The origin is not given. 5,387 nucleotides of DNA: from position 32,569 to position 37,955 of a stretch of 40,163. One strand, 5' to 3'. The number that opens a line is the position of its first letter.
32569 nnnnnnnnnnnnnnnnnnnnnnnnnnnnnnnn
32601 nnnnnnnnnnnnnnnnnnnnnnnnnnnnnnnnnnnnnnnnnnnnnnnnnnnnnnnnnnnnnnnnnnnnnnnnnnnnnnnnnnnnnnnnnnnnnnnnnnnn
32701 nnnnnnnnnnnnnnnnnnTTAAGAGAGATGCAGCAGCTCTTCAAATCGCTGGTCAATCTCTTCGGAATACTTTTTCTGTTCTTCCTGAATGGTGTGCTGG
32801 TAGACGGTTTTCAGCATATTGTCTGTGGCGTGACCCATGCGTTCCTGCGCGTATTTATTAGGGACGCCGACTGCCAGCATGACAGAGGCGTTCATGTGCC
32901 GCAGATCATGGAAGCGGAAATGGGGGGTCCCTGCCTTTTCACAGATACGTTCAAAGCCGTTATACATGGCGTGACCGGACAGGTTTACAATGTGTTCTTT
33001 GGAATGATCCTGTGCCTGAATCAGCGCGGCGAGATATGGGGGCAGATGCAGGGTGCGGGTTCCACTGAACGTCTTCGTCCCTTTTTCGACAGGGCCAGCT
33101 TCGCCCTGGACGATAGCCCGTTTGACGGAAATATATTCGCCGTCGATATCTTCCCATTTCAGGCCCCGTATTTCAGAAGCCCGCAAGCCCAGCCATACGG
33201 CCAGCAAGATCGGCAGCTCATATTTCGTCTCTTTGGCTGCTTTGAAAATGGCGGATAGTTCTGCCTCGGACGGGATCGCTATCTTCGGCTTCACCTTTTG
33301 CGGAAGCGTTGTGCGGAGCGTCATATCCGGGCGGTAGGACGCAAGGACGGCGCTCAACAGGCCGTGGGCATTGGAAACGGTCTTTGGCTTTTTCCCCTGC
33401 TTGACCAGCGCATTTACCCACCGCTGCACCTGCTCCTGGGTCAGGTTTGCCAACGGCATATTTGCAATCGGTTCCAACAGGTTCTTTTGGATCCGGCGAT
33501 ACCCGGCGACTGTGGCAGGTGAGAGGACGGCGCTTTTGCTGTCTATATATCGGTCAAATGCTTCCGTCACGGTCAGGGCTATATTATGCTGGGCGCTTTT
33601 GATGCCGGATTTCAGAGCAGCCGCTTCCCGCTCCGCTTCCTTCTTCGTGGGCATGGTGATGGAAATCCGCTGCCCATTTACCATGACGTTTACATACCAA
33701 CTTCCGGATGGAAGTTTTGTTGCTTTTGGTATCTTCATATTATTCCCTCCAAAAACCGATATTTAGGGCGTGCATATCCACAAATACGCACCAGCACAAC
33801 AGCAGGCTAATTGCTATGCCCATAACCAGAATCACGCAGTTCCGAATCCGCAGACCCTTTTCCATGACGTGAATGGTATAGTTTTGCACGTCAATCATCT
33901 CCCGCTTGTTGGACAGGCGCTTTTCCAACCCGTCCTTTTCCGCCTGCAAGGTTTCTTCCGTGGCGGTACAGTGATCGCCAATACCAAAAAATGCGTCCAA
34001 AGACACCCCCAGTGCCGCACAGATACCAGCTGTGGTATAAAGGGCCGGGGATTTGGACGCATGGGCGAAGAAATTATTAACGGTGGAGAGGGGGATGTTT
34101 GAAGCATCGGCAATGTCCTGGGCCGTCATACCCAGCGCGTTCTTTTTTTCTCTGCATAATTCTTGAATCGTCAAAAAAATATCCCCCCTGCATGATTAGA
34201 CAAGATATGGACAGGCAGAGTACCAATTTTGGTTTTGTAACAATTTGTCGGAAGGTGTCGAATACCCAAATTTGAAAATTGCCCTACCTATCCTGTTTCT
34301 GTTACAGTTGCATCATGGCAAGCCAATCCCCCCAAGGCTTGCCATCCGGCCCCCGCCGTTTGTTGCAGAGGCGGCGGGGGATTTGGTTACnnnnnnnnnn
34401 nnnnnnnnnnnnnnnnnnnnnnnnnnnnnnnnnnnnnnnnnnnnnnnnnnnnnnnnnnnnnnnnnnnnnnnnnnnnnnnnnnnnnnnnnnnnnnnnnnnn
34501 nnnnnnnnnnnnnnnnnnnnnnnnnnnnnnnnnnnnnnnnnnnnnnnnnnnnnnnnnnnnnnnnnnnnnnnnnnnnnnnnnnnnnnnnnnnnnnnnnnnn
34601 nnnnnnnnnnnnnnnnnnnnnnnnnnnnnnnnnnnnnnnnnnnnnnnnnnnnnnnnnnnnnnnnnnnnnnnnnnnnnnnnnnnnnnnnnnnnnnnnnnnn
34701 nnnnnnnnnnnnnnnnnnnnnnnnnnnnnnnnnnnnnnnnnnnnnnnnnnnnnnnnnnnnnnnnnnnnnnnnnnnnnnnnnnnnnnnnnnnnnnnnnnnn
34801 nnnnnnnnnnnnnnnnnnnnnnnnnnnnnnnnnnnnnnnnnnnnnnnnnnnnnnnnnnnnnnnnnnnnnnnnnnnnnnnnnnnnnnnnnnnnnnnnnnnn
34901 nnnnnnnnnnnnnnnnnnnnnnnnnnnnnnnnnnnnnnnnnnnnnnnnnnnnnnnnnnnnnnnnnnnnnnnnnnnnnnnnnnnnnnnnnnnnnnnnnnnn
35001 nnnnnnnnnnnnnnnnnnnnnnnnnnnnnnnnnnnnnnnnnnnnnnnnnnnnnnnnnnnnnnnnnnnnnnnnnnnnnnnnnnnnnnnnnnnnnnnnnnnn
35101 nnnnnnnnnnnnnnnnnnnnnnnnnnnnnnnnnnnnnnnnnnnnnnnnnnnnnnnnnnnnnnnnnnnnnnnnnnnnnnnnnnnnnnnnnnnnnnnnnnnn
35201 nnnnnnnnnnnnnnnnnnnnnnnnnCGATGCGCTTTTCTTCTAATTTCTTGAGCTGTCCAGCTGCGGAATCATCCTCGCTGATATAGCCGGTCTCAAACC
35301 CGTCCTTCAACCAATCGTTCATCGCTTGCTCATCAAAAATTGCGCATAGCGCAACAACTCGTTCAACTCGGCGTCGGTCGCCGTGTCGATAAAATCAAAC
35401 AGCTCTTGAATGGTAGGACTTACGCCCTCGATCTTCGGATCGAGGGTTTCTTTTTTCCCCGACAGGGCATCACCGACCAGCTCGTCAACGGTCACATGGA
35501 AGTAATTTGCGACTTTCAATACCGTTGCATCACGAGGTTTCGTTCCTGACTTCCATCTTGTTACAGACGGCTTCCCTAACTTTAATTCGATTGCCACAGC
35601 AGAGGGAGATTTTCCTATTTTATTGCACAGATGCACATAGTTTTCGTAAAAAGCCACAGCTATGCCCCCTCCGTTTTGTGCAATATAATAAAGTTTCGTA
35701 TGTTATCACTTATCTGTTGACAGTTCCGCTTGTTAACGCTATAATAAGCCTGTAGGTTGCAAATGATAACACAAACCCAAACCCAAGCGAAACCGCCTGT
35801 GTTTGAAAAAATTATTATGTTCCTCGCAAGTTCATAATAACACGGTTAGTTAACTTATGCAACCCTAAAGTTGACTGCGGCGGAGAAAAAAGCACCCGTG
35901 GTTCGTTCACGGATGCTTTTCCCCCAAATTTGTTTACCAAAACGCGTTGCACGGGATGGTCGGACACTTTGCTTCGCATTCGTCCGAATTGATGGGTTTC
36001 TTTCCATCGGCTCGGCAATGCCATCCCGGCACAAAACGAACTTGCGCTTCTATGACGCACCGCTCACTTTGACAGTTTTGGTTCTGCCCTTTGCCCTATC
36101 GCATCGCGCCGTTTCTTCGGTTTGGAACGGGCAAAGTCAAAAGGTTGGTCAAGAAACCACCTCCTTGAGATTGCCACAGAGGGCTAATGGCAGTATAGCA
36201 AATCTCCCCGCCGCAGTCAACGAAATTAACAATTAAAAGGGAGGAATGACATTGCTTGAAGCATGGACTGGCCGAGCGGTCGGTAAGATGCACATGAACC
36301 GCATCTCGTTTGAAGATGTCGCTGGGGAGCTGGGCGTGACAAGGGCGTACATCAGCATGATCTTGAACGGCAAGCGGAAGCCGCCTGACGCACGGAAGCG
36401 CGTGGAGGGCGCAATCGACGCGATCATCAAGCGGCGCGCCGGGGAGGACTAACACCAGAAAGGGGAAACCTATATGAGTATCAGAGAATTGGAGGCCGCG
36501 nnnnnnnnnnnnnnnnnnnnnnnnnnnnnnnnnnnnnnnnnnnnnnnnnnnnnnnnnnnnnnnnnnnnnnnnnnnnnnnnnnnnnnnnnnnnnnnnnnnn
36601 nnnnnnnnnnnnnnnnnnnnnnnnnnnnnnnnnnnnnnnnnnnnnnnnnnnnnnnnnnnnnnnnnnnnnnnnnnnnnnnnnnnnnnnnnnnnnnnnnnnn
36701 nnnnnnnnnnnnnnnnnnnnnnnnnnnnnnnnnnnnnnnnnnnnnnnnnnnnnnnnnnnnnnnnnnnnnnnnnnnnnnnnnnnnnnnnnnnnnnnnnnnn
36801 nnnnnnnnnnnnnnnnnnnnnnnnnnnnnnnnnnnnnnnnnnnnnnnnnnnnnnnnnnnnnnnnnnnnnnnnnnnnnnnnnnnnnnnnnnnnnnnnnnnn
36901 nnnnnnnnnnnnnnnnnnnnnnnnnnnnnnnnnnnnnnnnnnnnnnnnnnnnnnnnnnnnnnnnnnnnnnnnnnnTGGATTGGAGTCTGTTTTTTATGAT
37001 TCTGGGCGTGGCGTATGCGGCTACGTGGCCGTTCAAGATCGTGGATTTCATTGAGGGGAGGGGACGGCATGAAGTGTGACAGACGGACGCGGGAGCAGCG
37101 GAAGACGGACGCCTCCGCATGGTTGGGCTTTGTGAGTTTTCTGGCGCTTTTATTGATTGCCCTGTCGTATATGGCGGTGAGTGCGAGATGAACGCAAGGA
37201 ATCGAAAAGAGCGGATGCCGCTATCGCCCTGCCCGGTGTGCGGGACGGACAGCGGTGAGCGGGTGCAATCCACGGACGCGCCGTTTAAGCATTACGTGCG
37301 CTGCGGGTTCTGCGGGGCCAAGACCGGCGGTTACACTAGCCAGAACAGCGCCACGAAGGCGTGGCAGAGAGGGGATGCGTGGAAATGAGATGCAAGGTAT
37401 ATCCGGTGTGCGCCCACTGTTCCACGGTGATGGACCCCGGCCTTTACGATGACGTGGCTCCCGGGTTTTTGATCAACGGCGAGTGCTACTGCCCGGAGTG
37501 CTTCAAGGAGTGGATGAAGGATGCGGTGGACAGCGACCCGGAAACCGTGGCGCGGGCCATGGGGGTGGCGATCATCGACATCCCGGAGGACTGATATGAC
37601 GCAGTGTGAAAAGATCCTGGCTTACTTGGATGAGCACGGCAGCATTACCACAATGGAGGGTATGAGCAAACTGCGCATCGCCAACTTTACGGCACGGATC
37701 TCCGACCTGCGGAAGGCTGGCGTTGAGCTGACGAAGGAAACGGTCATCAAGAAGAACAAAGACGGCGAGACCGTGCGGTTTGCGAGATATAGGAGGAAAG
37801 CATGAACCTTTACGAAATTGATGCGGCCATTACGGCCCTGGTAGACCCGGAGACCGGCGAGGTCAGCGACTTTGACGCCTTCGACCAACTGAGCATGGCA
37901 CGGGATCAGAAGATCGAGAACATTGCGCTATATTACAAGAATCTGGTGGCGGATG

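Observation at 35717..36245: Face-to-face consensus promoters across a 500-nt ORF-poor early leader predict an antisense RNA of about 300 nt in the immunity region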

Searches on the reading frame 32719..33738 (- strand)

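Call 22: search_protein_families(library=pfam, proteins=[window:32719-33738:-], max_evalue=0.01)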
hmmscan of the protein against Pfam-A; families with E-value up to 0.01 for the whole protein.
window:32719-33738:- (339 aa): 6 families
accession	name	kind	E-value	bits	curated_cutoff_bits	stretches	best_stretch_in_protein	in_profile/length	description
PF00589.27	Phage_integrase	-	1.9e-16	60.8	27.1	1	159-316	6-168/172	Phage integrase family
PF14659.12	Phage_int_SAM_3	-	6.1e-07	30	22.6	1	56-111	1-57/58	Phage integrase, N-terminal SAM-like domain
PF02899.23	Phage_int_SAM_1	-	0.0018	18.9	22.3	1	60-124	3-68/83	Phage integrase, N-terminal SAM-like domain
PF16795.10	Phage_integr_3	-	0.0021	18.4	27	0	155-329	3-160/161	Archaeal phage integrase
PF13495.12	Phage_int_SAM_4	-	0.0049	17.7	27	0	68-129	10-72/85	Phage integrase, N-terminal SAM-like domain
PF22022.2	Phage_int_M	-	0.0097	16.6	27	0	59-132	3-76/96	Phage integrase central domain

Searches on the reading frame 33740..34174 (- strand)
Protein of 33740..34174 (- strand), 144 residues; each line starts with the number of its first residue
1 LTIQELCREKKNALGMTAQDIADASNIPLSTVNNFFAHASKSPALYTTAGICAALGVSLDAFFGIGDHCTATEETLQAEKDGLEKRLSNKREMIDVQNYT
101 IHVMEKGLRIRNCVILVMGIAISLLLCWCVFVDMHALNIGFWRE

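Call 22: search_protein_families(library=pfam, proteins=[window:33740-34174:-], max_evalue=0.01)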
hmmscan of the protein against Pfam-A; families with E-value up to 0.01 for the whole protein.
window:33740-34174:- (144 aa): 2 families
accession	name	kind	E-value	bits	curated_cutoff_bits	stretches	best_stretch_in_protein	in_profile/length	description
PF13384.12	HTH_23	-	0.00027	21.1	24.6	0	13-35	16-37/50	Homeodomain-like domain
PF01381.28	HTH_3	-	0.00041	20.8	23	1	8-61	2-54/55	Helix-turn-helix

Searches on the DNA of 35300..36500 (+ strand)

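Call 6: search_rna_families(source=window, start=35600, end=36400, threshold=evalue, max_evalue=1, show_alignments=2)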
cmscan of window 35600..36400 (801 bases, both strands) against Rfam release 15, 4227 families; matches with E-value up to 1: 1.
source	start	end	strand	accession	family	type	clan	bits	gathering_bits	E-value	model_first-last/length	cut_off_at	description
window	35886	36109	-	RF02986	FuFi-1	Gene; sRNA;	-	117.7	59.6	7e-27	1-175/175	no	FuFi-1 RNA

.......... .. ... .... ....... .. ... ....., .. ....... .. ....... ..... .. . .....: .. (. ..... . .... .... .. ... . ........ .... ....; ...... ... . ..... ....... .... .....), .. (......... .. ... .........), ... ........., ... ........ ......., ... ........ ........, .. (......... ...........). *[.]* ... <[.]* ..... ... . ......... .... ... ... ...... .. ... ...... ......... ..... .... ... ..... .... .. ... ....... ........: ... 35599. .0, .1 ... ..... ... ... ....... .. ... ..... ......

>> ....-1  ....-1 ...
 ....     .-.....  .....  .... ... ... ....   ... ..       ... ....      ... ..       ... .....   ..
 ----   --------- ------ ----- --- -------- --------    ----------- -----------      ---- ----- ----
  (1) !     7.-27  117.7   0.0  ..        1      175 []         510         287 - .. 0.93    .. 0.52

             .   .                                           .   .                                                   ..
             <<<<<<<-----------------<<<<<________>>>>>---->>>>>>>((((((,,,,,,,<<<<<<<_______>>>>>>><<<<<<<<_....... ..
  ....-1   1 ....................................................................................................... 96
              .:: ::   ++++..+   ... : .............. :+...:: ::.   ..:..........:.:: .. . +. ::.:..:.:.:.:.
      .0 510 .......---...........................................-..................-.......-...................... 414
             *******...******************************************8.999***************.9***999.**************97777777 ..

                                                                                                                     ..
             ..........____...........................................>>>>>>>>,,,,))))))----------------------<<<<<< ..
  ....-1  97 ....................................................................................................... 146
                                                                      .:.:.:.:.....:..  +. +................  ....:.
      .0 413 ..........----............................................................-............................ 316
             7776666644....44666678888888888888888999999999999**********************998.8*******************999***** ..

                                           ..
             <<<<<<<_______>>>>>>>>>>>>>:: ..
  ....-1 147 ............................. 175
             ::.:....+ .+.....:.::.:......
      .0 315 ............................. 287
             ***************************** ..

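Call 12: search_dna_similar(query=window:35300-36500:+, collection=phages, mode=distant)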
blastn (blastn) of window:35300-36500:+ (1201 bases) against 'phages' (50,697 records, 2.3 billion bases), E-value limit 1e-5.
Records with a match: 2; places in all: 2; records where one place covers at least 80% of the query: 0.
Best place of each record, by identity: 60-80% 2.
By first word of the organism name: Flavonifractor 1; Bacteriophage 1.
By host as written in the record: Flavonifractor plautii 1; - 1.
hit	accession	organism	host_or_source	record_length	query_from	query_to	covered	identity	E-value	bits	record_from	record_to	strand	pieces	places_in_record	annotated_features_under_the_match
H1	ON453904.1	Flavonifractor phage Chenonceau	Flavonifractor plautii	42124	200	592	33%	66.5%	4e-19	102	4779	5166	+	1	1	hypothetical protein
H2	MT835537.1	Bacteriophage sp.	human fecal samples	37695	761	926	14%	75.3%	4e-19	102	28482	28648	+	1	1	record has no annotation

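Call 61: search_dna_similar(query=window:35870-36221:-, collection=phages, mode=distant, max_evalue=0.001, max_rows=30)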
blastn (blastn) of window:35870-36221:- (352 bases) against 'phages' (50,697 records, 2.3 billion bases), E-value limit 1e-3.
Records with a match: 1; places in all: 1; records where one place covers at least 80% of the query: 0.
Best place of each record, by identity: 60-80% 1.
By first word of the organism name: Bacteriophage 1.
By host as written in the record: - 1.
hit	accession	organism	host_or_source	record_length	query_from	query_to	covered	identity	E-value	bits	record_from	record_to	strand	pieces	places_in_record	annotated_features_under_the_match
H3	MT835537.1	Bacteriophage sp.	human fecal samples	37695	2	162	46%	75.2%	5e-18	98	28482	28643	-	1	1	record has no annotation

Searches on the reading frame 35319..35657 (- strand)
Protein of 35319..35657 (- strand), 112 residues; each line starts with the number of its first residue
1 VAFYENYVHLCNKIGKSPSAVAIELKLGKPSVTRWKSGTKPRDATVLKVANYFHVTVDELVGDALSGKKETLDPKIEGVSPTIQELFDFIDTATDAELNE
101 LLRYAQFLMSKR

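Call 22: search_protein_families(library=pfam, proteins=[window:35319-35657:-], max_evalue=0.01)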
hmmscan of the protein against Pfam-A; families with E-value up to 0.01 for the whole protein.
window:35319-35657:- (112 aa): 2 families
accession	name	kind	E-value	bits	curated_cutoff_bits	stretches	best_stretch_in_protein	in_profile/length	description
PF01381.28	HTH_3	-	0.00021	21.7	23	1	14-60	8-55/55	Helix-turn-helix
PF13443.12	HTH_26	-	0.0026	18.4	22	1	15-61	10-58/63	Cro/C1-type HTH DNA-binding domain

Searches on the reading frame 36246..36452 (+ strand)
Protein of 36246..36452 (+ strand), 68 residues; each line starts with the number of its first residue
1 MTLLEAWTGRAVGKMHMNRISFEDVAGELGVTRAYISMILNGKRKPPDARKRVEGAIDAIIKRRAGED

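Call 22: search_protein_families(library=pfam, proteins=[window:36246-36452:+], max_evalue=0.01)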
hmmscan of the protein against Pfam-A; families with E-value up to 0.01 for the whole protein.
window:36246-36452:+ (68 aa): 4 families
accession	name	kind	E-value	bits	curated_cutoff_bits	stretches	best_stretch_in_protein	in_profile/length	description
PF01381.28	HTH_3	-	1e-05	25.9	23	1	23-47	13-37/55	Helix-turn-helix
PF13560.12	HTH_31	-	6e-05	23.7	27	1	19-48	14-44/64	Helix-turn-helix domain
PF12844.13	HTH_19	-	0.00011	22.4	30.2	1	18-50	11-42/64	Helix-turn-helix domain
PF22083.2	I-HmuI_NUMOD-like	-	0.0079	16.2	27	0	22-45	15-38/46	DNA endonuclease I-HmuI-like, NUMOD-like domain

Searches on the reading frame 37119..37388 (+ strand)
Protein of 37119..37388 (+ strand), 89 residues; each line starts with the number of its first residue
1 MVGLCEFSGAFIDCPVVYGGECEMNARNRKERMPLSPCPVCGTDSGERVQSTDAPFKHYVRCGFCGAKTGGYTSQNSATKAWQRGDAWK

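Call 22: search_protein_families(library=pfam, proteins=[window:37119-37388:+], max_evalue=0.01)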
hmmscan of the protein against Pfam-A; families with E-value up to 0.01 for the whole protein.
window:37119-37388:+ (89 aa): 1 family
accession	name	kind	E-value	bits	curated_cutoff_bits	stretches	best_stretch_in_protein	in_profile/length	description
PF14354.12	Lar_restr_allev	-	7.8e-07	29.7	28.6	1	35-85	3-57/58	Restriction alleviation protein Lar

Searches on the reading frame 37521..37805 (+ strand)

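Call 22: search_protein_families(library=pfam, proteins=[window:37521-37805:+], max_evalue=0.01)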
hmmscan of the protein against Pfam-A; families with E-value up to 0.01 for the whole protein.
window:37521-37805:+ (94 aa): 1 family
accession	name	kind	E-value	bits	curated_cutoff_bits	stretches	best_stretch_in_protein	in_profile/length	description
PF14090.12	HTH_39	-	2.5e-14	53.3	21.3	1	27-90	1-65/70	Winged helix-turn-helix domain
